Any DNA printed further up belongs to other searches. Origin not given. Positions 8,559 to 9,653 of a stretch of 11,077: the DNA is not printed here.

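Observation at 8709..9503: Stand-alone PD-(D/E)xK nuclease-like gene with its own promoter and terminator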

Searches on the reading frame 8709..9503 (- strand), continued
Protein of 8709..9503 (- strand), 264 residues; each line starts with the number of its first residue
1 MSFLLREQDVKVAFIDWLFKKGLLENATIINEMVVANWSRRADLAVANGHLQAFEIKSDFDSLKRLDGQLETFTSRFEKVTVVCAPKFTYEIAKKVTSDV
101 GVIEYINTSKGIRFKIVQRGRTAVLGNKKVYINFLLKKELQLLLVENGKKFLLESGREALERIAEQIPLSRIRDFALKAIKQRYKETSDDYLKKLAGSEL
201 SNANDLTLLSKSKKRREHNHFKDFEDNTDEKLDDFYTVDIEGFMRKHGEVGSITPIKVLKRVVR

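Call 74: get_annotated_region(hit=H14, flank=3000)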
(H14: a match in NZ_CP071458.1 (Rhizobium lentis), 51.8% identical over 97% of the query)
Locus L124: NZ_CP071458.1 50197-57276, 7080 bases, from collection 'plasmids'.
description: Rhizobium lentis strain BLR27 plasmid p4, complete sequence
organism: Rhizobium lentis (NCBI taxid 1138194)
taxonomy: Bacteria; Pseudomonadota; Alphaproteobacteria; Hyphomicrobiales; Rhizobiaceae; Rhizobium; Rhizobium lentis
host: -; source: lentil; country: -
typing (MOB-suite, as given by PLSDB): non-mobilizable; replicon rep_cluster_471
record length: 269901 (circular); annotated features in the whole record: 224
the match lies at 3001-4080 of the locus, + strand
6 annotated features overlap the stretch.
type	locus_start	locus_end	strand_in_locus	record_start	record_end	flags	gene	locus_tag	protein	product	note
CDS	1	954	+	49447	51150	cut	-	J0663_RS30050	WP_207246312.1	RNA-directed DNA polymerase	-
CDS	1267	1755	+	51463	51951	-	-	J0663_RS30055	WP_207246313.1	hypothetical protein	-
CDS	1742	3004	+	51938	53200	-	-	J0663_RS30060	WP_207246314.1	XRE family transcriptional regulator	-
CDS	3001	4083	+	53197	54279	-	-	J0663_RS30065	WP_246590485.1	beta family protein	-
CDS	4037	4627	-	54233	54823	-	-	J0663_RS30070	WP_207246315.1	sce7726 family protein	-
CDS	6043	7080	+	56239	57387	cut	-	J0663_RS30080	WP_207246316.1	site-specific integrase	GO:0015074 - DNA integration [Evidence IEA]; GO:0006310 - DNA recombination [Evidence IEA]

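Call 78: search_protein_families(library=ncbifam, proteins=[L034:5497-6588:-, L075:5473-6564:-, L026:5500-6651:-, L073:5521-6666:-, L019:5613-6713:-, L034:4926-5576:+, L075:6537-7145:-, L045:6555-7229:-], max_evalue=0.01)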
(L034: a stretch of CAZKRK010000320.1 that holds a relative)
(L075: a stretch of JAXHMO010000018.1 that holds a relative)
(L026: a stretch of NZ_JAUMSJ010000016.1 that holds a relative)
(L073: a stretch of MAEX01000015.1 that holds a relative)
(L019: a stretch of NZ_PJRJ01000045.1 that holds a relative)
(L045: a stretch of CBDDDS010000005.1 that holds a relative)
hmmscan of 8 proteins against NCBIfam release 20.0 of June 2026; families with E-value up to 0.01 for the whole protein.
L034:5497-6588:- (363 aa): 0 families

L075:5473-6564:- (363 aa): 0 families

L026:5500-6651:- (383 aa): 0 families

L073:5521-6666:- (381 aa): 0 families

L019:5613-6713:- (366 aa): 0 families

L034:4926-5576:+ (216 aa): 1 family
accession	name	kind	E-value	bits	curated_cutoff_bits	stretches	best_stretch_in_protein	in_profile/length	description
NF033832.1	sce7726_fam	subfamily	3.2e-50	170.6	70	1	12-195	1-183/184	sce7726 family protein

L075:6537-7145:- (202 aa): 0 families

L045:6555-7229:- (224 aa): 0 families

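Call 90: search_protein_representatives(alignment_id=A1)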
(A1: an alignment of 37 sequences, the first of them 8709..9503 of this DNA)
Query: 37 sequences, 265 profile positions. Proteins with E-value up to 0.001 (for the whole library): 5568; up to 1e-10: 4119; up to 1e-30: 581. The best 150 are listed.
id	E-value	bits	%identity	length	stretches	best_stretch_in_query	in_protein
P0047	3.7e-97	341.6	-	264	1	4-264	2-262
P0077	6.5e-93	327.7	-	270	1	4-264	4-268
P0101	1.9e-92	326.2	-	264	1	3-264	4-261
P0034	5.9e-91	321.3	-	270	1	4-263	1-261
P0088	1.3e-90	320.2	-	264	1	4-264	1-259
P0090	1.9e-88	313.0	-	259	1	2-264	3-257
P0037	8.5e-88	311.0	-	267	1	1-263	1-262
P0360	1.5e-87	310.1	-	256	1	4-262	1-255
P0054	2.2e-87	309.6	-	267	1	1-263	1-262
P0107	8.0e-86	304.5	-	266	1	3-264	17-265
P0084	8.3e-85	301.1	-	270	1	4-264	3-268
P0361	1.9e-84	300.0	-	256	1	4-264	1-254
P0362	1.2e-83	297.4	-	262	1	4-263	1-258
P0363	2.3e-83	296.4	-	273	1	4-264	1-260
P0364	1.9e-82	293.4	-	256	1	4-262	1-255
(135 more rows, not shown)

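Call 95: search_protein_families(library=phrogs, proteins=[window:8709-9503:-], max_evalue=0.001)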
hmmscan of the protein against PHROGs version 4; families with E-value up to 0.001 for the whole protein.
window:8709-9503:- (264 aa): 1 family
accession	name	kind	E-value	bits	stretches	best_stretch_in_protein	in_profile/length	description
phrog_984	-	unknown function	2.2e-29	103.9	1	5-185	5-213/230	-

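Call 97: find_encoding_contigs(protein=window:8709-9503:-, flank=3000, max_places=4)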
Protein window:8709-9503:- (264 aa): 24 contigs read that carry it; 4 places shown.
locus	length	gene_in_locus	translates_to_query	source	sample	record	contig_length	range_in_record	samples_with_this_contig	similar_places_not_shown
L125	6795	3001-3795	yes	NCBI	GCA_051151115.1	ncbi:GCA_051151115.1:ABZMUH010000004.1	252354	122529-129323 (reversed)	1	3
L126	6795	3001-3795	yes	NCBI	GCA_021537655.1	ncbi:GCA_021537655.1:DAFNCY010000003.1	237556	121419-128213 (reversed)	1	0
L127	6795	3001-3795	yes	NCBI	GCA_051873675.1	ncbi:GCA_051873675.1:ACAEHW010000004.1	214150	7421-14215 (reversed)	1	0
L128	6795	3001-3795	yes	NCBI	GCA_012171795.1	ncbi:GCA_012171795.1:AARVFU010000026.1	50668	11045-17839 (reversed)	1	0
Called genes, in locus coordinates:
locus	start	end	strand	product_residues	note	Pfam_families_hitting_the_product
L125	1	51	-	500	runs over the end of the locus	PF01935:DUF87 (weak), PF05872:HerA_C, PF10412:TrwB_AAD_bind (faint), PF12846:AAA_10 (faint), PF13401:AAA_22 (faint)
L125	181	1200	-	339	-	PF08240:ADH_N, PF01262:AlaDh_PNT_C, PF02826:2-Hacid_dh_C (faint), PF00107:ADH_zinc_N, PF13602:ADH_zinc_N_2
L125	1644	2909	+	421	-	PF13356:Arm-DNA-bind_3, PF22022:Phage_int_M, PF00589:Phage_integrase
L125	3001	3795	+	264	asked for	PF26915:Phage_P4_cII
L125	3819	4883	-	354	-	PF14350:Beta_protein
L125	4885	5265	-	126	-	-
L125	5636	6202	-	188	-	PF07455:Psu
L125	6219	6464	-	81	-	PF04606:Ogr_Delta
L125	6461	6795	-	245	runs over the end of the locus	-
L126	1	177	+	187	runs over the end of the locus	PF01202:SKI (weak)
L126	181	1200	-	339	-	PF08240:ADH_N, PF01262:AlaDh_PNT_C, PF02826:2-Hacid_dh_C (faint), PF00107:ADH_zinc_N, PF13602:ADH_zinc_N_2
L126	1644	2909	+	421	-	PF13356:Arm-DNA-bind_3, PF22022:Phage_int_M, PF00589:Phage_integrase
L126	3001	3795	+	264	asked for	PF26915:Phage_P4_cII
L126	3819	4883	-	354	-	PF14350:Beta_protein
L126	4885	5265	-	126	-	-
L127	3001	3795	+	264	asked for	PF26915:Phage_P4_cII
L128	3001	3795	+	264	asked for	PF26915:Phage_P4_cII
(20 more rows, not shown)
